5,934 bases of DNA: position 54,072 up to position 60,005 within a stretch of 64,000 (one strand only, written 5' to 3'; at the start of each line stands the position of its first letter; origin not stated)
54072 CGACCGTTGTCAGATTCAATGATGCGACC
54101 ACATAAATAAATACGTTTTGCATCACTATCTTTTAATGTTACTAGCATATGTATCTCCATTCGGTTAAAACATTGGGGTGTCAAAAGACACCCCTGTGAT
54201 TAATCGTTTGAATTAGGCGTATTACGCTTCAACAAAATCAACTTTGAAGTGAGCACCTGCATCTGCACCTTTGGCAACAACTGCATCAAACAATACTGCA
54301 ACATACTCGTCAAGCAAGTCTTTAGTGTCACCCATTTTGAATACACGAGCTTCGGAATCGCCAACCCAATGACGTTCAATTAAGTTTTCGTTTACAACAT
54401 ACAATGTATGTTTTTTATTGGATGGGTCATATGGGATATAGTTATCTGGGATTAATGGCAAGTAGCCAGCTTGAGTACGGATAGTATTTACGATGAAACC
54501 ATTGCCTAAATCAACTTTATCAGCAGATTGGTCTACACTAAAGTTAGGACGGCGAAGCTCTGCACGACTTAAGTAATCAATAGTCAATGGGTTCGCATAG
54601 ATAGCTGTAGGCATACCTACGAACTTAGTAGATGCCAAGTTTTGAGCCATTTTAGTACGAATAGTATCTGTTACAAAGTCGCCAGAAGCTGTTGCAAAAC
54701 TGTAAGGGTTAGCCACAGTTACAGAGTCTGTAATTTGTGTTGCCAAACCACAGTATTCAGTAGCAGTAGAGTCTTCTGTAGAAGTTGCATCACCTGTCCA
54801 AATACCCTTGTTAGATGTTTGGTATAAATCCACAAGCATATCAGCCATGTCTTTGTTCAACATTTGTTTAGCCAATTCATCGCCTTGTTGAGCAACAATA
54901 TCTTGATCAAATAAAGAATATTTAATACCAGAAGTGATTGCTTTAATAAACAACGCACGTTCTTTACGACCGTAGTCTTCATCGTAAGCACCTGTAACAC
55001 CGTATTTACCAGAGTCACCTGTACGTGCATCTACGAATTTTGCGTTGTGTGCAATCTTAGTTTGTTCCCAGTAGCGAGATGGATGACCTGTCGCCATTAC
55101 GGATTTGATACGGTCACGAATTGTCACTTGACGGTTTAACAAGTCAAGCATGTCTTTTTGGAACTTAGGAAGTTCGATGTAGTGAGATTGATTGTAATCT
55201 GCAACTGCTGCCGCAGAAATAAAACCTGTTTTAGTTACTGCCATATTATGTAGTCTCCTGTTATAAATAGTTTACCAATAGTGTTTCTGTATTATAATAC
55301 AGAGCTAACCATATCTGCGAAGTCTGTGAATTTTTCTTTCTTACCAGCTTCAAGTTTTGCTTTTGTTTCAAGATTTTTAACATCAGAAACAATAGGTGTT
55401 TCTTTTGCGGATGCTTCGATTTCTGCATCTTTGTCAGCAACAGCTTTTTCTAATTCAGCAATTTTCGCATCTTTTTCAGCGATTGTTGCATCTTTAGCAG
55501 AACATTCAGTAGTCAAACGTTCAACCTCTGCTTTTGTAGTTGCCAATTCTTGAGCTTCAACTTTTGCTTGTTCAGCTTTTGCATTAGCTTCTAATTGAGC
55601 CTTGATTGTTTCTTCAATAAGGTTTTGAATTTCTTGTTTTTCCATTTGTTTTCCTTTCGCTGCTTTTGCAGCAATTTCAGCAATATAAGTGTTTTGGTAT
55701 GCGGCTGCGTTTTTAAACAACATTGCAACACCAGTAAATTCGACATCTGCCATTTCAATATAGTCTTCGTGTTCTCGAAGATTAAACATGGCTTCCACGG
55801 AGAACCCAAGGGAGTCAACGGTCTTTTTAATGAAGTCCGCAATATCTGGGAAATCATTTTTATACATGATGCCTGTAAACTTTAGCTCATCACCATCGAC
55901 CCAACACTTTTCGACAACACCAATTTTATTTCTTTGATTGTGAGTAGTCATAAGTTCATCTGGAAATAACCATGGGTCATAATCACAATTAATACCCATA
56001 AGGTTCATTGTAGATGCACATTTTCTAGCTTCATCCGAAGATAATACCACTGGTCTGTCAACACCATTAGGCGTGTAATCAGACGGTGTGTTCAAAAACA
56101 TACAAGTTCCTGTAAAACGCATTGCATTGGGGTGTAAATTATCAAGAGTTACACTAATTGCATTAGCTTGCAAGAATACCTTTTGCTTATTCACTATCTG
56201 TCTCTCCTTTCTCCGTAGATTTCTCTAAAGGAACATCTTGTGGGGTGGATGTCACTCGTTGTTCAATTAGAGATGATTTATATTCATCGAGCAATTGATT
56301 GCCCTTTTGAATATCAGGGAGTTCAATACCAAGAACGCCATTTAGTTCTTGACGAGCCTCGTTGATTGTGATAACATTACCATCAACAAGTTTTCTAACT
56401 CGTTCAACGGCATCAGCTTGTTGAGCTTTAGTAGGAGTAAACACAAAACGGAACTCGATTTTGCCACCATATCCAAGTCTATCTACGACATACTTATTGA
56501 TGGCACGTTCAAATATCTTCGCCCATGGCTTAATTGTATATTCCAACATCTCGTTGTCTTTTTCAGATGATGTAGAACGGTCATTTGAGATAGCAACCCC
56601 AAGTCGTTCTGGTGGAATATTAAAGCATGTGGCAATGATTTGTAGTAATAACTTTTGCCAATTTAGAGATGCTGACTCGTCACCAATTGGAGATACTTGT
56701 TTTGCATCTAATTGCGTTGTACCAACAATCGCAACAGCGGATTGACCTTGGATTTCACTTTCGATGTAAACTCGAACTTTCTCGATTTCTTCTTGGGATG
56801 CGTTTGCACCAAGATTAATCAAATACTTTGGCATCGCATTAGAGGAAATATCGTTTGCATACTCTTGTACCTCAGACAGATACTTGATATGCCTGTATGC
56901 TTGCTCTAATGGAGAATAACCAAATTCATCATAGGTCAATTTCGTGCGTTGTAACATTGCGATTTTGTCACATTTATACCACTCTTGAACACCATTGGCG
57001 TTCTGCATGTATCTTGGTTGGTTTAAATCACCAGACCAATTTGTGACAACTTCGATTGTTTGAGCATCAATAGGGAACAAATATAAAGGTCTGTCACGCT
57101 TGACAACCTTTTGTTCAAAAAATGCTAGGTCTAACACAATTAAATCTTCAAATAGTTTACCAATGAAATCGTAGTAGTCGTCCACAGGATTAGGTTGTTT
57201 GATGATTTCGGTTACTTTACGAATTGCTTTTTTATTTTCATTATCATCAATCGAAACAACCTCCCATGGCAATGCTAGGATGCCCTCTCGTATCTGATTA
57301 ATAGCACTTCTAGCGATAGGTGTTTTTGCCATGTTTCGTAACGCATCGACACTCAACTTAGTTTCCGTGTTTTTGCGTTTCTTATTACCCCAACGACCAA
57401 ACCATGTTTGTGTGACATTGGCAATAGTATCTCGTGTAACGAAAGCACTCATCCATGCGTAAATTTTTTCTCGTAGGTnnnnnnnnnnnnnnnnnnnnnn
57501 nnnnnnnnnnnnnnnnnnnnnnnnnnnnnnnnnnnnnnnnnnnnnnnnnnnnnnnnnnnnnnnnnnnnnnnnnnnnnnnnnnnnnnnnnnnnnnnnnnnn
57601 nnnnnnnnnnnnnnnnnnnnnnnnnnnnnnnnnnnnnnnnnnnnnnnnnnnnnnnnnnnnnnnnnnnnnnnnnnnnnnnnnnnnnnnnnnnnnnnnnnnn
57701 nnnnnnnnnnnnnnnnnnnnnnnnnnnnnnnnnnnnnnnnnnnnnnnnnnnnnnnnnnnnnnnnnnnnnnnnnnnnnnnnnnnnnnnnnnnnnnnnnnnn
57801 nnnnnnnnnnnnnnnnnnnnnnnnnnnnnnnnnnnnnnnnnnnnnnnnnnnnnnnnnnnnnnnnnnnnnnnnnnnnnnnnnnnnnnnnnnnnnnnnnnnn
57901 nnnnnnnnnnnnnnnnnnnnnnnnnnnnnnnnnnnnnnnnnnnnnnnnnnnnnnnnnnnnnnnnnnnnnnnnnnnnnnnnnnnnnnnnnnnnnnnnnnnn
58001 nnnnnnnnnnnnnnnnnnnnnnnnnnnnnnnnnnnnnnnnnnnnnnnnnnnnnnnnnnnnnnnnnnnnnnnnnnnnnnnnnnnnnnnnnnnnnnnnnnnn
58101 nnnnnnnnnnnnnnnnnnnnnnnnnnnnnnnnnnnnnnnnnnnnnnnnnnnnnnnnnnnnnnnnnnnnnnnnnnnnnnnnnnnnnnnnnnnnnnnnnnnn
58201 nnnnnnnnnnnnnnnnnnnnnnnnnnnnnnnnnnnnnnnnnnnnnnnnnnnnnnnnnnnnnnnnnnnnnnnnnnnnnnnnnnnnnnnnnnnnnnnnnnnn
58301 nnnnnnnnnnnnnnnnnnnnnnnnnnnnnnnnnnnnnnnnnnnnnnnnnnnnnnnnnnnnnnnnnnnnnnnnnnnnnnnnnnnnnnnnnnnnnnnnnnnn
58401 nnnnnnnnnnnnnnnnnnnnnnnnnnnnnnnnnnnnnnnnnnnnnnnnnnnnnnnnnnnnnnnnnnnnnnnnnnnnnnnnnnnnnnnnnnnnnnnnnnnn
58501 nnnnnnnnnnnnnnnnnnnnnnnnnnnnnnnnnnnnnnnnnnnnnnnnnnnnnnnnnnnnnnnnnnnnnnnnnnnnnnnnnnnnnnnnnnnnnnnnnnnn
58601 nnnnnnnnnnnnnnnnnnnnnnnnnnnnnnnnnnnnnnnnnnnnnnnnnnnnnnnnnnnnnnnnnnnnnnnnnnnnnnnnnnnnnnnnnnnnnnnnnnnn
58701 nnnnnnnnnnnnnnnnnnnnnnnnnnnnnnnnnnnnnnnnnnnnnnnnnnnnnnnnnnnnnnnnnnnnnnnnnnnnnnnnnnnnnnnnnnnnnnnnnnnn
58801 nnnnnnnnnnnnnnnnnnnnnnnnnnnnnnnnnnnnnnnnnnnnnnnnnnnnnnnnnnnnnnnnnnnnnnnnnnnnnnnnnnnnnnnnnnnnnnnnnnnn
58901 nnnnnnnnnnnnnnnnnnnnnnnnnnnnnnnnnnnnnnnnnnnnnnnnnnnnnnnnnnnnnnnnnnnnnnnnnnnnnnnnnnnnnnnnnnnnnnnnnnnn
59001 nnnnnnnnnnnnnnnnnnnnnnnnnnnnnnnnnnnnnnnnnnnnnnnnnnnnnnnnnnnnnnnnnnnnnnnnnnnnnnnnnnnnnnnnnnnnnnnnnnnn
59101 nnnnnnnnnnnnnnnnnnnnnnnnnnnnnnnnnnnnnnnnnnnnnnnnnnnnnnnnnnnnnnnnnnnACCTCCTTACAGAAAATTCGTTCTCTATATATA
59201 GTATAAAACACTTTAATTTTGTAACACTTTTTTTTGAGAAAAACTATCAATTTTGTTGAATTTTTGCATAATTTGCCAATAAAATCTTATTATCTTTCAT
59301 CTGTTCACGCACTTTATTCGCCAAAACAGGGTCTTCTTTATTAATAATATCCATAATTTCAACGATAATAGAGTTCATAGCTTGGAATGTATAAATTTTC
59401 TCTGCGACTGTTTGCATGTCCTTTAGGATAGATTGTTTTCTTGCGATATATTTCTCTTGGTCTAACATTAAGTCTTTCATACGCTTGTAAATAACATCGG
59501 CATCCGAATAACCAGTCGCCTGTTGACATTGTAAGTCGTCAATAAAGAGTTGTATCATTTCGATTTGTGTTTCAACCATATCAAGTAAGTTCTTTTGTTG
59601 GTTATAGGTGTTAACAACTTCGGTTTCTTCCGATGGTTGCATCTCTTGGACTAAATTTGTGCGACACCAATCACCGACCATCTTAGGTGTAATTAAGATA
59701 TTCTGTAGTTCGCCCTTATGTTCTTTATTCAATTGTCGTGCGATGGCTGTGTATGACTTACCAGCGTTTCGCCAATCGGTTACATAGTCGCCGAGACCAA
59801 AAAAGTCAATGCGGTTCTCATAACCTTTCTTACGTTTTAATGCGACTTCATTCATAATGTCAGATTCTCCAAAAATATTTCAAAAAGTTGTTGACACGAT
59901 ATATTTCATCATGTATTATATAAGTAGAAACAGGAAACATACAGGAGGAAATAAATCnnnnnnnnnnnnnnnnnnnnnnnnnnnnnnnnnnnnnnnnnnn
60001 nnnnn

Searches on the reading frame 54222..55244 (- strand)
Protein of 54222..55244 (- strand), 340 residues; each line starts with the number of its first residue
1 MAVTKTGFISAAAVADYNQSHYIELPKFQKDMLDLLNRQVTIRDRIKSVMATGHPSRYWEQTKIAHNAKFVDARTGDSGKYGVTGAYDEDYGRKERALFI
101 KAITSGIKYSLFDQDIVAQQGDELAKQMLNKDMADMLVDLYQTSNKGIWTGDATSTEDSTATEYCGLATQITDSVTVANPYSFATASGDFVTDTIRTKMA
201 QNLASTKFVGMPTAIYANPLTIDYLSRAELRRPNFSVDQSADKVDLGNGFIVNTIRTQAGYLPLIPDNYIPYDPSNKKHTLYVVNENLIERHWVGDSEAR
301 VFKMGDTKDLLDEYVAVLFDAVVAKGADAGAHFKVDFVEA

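Call 28: find_related_loci(query=window:54222-55244:-, collection=genome_contigs, flank=3000)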
Query window:54222-55244:- (340 aa) in genome_contigs; peptide patterns used: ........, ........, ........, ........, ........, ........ (x = any residue, [..] = any of these).
31 stretches matched a pattern, but none encodes a relative of the query by tblastn (E <= 1e-3).
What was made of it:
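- Tried and rejected: The capsid query found nothing in representative genomes (call 28).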

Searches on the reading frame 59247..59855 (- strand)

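Call 24: search_protein_families(library=pfam, proteins=[window:59247-59855:-], max_evalue=0.05)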
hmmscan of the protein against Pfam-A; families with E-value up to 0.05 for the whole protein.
window:59247-59855:- (202 aa): 1 family
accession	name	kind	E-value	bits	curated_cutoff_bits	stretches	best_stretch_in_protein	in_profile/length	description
PF13936.12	HTH_38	-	0.0093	16.1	27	1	27-46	15-34/44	Helix-turn-helix domain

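Call 25: search_protein_families(library=phrogs, proteins=[window:59247-59855:-], max_evalue=0.01)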
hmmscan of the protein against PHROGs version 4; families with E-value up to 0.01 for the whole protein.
window:59247-59855:- (202 aa): 2 families
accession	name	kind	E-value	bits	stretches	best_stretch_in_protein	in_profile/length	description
phrog_32230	-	unknown function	0.00014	22.1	1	14-194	66-230/236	-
phrog_8205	-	unknown function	0.0065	17.3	0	120-188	10-78/169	-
